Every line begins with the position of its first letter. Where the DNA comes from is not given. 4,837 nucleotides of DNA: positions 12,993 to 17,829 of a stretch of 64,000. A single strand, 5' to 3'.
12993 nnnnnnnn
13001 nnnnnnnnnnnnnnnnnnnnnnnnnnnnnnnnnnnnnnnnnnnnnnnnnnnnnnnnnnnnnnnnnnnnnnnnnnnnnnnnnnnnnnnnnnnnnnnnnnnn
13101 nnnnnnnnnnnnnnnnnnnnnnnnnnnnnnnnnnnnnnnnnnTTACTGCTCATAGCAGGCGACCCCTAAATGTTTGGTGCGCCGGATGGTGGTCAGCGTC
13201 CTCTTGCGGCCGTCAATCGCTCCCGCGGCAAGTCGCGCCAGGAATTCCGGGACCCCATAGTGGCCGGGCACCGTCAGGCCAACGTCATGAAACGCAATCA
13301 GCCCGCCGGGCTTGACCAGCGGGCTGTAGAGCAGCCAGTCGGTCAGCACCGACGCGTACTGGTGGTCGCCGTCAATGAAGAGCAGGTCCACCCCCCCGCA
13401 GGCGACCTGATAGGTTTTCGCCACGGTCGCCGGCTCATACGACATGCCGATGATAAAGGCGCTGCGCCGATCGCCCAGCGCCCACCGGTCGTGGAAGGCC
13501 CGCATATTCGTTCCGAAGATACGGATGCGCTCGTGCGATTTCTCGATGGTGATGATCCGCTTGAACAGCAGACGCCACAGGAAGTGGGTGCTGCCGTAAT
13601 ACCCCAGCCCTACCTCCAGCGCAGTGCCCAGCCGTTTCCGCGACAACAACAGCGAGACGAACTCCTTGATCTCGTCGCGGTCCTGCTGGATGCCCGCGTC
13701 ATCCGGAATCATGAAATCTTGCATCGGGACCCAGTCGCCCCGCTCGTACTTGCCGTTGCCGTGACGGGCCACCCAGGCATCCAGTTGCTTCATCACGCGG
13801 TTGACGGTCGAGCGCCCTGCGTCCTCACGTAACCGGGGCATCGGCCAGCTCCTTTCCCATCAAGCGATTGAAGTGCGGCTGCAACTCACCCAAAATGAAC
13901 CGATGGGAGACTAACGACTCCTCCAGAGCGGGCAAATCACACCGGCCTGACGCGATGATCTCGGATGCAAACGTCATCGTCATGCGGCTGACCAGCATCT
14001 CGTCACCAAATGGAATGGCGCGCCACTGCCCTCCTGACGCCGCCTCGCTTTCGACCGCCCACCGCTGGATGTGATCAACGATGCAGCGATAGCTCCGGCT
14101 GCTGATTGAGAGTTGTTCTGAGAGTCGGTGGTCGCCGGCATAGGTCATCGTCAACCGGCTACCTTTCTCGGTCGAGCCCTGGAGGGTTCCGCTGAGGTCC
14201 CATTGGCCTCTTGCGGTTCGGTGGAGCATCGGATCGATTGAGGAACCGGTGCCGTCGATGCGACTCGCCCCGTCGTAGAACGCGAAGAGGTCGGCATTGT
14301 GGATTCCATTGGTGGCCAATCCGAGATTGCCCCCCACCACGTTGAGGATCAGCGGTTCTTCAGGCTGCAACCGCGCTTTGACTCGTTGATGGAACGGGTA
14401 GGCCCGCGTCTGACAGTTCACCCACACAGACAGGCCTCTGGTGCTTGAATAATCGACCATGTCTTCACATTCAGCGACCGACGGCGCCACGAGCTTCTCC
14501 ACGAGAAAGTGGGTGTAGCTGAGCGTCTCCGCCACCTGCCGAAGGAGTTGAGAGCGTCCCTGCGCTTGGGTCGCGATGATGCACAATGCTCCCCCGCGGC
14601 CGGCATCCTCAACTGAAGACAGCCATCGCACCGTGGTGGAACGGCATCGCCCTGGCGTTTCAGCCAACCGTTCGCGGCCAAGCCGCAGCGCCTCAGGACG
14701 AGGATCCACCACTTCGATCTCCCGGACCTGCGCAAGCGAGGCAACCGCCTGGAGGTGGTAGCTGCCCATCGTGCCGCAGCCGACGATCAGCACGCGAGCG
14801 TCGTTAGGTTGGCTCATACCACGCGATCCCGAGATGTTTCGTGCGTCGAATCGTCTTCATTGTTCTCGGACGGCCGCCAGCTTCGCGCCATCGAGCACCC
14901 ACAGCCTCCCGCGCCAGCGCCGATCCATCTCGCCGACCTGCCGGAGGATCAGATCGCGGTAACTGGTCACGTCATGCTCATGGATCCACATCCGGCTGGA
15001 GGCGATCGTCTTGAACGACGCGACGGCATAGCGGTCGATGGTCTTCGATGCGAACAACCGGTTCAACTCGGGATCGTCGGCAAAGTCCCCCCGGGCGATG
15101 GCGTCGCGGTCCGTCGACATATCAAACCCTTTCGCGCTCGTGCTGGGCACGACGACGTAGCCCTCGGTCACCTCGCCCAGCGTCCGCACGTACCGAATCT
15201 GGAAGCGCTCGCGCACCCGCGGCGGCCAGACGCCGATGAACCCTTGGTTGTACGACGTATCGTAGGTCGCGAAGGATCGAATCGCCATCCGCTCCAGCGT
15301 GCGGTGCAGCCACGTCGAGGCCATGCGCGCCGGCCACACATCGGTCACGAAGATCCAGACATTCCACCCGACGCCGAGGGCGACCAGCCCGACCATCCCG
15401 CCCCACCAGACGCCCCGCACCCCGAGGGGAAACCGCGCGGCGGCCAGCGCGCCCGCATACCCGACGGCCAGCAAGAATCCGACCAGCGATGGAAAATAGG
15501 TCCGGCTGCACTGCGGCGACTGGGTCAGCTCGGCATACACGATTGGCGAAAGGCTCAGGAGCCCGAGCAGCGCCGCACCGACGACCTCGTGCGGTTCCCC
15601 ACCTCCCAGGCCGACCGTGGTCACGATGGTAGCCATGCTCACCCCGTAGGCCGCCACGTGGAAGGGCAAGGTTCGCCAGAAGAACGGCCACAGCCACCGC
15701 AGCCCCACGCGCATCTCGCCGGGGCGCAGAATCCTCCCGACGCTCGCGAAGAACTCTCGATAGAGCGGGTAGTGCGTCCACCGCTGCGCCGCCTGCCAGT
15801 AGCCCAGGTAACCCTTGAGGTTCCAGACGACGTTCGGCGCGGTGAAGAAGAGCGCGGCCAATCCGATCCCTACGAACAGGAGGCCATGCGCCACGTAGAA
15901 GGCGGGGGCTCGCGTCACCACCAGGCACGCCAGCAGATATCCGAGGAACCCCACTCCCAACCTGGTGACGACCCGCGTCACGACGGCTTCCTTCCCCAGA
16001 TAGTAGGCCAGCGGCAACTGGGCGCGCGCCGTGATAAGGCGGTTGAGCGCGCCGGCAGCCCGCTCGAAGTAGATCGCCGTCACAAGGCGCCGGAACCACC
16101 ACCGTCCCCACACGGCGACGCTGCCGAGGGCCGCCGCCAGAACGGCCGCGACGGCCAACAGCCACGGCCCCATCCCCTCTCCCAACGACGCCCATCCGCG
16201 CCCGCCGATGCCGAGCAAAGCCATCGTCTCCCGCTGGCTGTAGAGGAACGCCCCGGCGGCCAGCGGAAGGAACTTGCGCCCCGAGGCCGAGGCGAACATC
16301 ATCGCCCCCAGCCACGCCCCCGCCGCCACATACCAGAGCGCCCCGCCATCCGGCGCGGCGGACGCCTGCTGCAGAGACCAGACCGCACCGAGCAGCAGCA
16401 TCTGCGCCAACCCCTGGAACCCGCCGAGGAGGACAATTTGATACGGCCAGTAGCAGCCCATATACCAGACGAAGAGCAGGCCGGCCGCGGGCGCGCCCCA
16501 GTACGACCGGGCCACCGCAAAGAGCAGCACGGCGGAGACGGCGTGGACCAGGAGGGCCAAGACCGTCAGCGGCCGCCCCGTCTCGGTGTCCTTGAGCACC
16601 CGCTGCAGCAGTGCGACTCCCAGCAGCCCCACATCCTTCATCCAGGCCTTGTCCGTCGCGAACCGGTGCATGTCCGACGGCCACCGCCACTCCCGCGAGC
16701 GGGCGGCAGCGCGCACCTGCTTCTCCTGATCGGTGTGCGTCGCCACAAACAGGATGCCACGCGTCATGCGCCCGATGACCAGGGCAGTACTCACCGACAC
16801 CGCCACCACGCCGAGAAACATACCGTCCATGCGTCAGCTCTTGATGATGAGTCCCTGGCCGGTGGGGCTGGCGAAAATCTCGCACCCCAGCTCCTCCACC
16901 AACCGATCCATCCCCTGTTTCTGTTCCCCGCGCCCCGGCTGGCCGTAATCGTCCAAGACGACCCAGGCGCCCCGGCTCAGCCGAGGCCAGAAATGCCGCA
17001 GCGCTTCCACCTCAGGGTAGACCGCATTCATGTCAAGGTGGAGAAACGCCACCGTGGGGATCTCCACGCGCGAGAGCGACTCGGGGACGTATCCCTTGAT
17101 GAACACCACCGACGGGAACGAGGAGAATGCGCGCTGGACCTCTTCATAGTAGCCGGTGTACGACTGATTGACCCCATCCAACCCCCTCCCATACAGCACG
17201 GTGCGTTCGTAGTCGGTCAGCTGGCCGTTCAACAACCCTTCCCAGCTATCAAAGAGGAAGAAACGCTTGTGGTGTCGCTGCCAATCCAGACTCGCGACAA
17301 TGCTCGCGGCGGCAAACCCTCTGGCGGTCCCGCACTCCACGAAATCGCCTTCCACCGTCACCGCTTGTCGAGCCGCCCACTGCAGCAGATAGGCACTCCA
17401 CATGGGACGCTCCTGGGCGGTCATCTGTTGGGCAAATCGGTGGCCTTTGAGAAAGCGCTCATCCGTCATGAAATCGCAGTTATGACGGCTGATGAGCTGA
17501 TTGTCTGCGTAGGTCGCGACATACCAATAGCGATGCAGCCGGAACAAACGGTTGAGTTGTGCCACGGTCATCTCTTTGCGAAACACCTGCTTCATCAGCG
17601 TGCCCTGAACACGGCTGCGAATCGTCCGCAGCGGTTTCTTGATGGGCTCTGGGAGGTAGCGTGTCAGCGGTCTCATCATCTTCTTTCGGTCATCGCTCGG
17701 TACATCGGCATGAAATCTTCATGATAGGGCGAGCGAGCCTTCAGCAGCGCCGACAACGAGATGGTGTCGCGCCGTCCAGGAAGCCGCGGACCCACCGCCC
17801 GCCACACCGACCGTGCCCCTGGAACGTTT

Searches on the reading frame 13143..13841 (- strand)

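Call 10: search_protein_families(library=pfam, proteins=[window:13143-13841:-], max_evalue=0.00001)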
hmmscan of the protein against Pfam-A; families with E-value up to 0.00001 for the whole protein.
window:13143-13841:- (232 aa): 1 family
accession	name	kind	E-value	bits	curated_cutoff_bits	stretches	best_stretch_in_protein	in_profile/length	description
PF13578.12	Methyltransf_24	-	8.4e-12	46.3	26.3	1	95-187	25-105/105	Methyltransferase domain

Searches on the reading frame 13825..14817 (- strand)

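Call 10: search_protein_families(library=pfam, proteins=[window:13825-14817:-], max_evalue=0.00001)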
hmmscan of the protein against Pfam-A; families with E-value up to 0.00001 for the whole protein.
window:13825-14817:- (330 aa): 1 family
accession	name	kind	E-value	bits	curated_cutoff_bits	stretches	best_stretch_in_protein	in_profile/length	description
PF01408.29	GFO_IDH_MocA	-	2.5e-07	31.8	24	1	8-134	2-119/120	Oxidoreductase family, NAD-binding Rossmann fold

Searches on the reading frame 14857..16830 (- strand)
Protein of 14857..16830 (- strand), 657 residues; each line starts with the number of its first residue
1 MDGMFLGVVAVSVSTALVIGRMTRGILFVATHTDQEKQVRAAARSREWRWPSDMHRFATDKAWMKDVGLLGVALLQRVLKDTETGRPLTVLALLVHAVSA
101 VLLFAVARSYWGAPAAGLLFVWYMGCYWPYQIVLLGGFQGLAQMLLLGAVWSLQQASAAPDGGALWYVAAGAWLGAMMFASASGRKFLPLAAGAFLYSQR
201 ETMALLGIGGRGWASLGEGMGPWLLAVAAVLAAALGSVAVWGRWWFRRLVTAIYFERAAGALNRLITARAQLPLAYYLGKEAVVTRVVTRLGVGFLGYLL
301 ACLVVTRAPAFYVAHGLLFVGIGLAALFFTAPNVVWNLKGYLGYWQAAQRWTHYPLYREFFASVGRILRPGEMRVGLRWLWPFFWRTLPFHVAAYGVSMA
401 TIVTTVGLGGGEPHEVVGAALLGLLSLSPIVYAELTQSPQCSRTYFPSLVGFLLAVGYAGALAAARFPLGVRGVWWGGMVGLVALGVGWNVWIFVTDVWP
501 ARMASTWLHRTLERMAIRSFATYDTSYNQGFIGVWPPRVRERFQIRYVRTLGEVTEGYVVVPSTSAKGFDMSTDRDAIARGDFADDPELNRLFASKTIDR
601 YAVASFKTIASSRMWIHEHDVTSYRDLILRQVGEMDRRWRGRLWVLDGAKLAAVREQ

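Call 9: search_protein_families(library=pfam, proteins=[window:14857-16830:-], max_evalue=0.00001)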
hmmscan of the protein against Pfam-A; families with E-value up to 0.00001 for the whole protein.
window:14857-16830:- (657 aa): 0 families

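Call 25: search_protein_families(library=pfam, proteins=[window:14857-16830:-], max_evalue=0.05)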
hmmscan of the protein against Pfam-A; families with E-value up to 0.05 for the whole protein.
window:14857-16830:- (657 aa): 0 families

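Call 35: search_protein_families(library=ncbifam, proteins=[window:14857-16830:-], max_evalue=0.001)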
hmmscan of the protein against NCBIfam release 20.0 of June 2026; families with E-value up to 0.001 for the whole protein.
window:14857-16830:- (657 aa): 0 families

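Call 43: search_solved_structures(query=window:14857-16830:-, max_evalue=1)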
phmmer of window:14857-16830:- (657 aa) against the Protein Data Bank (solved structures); distinct sequences matched with E-value up to 1: 0.
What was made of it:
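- Tried and rejected: No family or PDB hit (calls 9, 25, 35, 43).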

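Call 82: predict_structure(protein=window:14857-16830:-)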
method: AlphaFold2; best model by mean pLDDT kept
length: 657 residues; sequences in the alignment: 1
mean_pLDDT: 42.2   pTM: 0.24
mean pLDDT of the five models: 42.2, 41.9, 38.9, 38.3, 34.9
residues with pLDDT >= 90: 0; 70-90: 5; 50-70: 155; < 50: 497
segments of 3 or more residues with pLDDT < 50: 1-65, 85-87, 131-136, 159-166, 176-223, 237-250, 252-259, 261-290, 301-316, 318-323, 325-421, 425-435, 440-444, 493-506, 508-657
pLDDT, mean of each block of 10 residues (from residue 1): 34 43 35 37 40 39 51 58 50 64 66 63 57 51 59 53 50 51 41 41 37 42 53 52 44 46 44 33 43 50 40 45 42 28 29 31 36 36 38 34 35 45 47 47 52 66 57 60 62 46 44 35 29 30 27 23 26 32 35 29 23 23 34 33 27 29
secondary structure, 60 per line:
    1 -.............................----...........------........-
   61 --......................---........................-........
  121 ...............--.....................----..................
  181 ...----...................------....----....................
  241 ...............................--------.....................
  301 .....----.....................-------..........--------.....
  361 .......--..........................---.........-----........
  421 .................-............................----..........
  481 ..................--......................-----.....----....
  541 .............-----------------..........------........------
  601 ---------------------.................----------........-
elements in order (helices of 4 or more, strands of 3 or more residues): H2-30 H35-45 H52-59 H63-84 H88-111 H113-135 H138-158 H163-183 H188-206 H213-216 H221-271 H280-305 H310-330 H338-347 H356-367 H370-395 H399-407 H413-437 H439-466 H471-498 H501-522 H528-532 H537-553 H571-580 H587-594 H622-638 H649-656
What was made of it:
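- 14857..16830 (-): 657-aa polytopic membrane protein of unknown family. Possible second lipid-donor-dependent transferase; unresolved. The single-sequence AF2 model is unusable at pLDDT 42 (call 82).
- Tried and rejected: The single-sequence AF2 model has pLDDT 42 and is unusable (call 82).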

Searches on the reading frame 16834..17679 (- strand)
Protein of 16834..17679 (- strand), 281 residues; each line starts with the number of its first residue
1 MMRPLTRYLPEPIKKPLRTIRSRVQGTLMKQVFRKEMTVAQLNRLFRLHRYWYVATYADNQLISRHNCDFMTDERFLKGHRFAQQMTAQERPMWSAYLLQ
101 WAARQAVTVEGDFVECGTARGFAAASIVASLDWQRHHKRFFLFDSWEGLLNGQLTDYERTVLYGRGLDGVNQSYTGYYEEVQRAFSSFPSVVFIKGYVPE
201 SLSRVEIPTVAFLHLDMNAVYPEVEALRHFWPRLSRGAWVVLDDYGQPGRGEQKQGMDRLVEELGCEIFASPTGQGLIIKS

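Call 9: search_protein_families(library=pfam, proteins=[window:16834-17679:-], max_evalue=0.00001)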
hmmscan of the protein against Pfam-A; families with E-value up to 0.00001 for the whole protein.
window:16834-17679:- (281 aa): 2 families
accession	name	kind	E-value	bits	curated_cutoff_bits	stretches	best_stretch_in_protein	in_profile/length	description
PF05711.17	TylF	-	1.1e-16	61.4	23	1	53-247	35-231/264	Macrocin-O-methyltransferase (TylF)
PF13578.12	Methyltransf_24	-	1.5e-10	42.3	26.3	1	114-245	1-105/105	Methyltransferase domain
